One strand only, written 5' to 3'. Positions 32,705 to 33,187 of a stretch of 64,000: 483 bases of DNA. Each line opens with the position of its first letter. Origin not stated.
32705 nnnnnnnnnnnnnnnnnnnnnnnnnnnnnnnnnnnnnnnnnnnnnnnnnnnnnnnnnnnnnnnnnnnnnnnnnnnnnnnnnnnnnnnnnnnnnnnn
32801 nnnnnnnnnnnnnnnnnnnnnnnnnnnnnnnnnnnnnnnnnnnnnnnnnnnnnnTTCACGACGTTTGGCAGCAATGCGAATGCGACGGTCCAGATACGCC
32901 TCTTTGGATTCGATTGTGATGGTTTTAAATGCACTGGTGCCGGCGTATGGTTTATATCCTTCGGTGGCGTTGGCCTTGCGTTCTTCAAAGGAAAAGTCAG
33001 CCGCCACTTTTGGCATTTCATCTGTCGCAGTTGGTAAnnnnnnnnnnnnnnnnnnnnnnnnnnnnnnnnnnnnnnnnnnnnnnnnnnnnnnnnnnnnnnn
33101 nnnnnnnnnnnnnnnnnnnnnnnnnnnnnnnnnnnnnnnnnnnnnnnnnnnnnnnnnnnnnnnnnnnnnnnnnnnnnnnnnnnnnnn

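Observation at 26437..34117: Nine-gene co-directional array headed by a prepilin-peptidase-like gene and encoding secreted Cys-rich and glycine-zipper proteins plus a GH108 muramidase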

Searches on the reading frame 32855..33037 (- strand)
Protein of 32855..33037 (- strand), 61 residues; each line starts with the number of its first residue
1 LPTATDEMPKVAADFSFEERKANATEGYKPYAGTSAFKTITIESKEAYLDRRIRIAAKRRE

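Call 63: find_homologous_proteins(query=A3, max_evalue=0.01)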
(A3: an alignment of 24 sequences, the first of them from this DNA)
Query A3 (24 sequences) (61 aa, profile of the alignment): 5 proteins with E <= 0.01 among 245 candidates.
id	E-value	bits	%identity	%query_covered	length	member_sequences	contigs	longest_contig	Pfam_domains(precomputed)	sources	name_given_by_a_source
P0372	9.5e-21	91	56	70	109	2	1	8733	-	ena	-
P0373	1.7e-19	87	39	75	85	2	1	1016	-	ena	-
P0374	2.7e-18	83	50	75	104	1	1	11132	-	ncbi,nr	ncbi:MAG: hypothetical protein J6K82_03110, partial [Alphaproteobacteria bacterium]|nr:hypothetical 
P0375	6.6e-17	79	49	70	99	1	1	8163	-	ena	-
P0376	3.5e-8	51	-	-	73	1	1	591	-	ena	-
